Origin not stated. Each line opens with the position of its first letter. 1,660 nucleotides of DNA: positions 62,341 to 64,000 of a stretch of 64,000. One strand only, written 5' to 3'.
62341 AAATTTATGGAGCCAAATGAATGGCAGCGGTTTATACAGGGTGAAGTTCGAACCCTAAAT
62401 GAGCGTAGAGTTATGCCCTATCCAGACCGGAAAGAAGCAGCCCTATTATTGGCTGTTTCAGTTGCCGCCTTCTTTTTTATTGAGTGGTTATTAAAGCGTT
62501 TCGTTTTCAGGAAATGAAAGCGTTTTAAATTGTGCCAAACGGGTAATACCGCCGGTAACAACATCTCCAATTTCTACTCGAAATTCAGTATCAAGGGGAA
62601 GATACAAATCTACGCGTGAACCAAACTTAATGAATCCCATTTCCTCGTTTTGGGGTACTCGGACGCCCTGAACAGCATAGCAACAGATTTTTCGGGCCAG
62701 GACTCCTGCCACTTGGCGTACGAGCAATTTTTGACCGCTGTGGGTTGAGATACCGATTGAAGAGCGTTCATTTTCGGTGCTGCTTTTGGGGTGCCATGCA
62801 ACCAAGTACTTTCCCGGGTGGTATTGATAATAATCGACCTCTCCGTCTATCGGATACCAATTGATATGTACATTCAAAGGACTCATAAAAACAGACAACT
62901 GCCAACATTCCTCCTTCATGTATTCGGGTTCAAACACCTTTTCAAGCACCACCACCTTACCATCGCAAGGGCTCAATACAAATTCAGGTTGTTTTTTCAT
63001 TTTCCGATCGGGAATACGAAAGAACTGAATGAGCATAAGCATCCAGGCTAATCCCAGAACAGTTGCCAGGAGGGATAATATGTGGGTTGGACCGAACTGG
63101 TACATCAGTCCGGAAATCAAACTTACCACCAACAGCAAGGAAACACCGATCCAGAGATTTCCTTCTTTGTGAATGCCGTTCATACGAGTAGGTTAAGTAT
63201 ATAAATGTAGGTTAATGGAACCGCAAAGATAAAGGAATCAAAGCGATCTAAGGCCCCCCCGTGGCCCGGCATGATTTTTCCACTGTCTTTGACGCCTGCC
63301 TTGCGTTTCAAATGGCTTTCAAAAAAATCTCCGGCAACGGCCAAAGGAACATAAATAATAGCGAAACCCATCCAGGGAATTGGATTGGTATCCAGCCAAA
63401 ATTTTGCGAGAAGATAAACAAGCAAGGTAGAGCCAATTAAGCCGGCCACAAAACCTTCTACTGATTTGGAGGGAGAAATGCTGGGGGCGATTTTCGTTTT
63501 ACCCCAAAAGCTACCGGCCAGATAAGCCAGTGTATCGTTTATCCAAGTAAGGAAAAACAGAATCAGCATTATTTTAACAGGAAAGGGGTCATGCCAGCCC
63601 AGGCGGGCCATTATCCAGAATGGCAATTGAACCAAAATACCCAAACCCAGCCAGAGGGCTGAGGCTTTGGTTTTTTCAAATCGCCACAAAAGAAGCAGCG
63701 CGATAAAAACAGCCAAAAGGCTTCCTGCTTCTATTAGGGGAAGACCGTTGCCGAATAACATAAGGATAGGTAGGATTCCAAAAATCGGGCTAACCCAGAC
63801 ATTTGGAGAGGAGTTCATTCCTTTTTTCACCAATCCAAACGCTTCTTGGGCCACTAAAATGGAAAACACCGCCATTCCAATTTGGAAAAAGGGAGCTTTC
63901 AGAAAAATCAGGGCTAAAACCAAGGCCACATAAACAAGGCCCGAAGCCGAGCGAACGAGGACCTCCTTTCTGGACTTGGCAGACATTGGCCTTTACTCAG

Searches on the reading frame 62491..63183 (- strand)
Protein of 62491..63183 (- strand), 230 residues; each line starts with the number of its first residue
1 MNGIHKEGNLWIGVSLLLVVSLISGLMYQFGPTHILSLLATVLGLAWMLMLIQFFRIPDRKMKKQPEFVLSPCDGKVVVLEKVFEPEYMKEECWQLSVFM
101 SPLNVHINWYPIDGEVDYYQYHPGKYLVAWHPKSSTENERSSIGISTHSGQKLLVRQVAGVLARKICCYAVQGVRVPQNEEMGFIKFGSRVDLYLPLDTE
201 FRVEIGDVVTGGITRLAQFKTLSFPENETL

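Call 63: search_protein_families(library=pfam, proteins=[window:62491-63183:-], max_evalue=0.00001)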
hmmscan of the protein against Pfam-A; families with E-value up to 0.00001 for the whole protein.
window:62491-63183:- (230 aa): 1 family
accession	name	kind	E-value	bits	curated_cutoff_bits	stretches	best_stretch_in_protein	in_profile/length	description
PF02666.20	PS_Dcarbxylase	-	8.1e-38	130.5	22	1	50-213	4-194/198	Phosphatidylserine decarboxylase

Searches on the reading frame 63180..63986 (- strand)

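Call 63: search_protein_families(library=pfam, proteins=[window:63180-63986:-], max_evalue=0.00001)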
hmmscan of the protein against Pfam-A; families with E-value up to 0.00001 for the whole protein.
window:63180-63986:- (268 aa): 1 family
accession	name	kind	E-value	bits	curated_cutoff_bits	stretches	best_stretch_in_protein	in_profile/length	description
PF01148.25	CTP_transf_1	-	6.4e-52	177.4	24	1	11-263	2-261/264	Cytidylyltransferase family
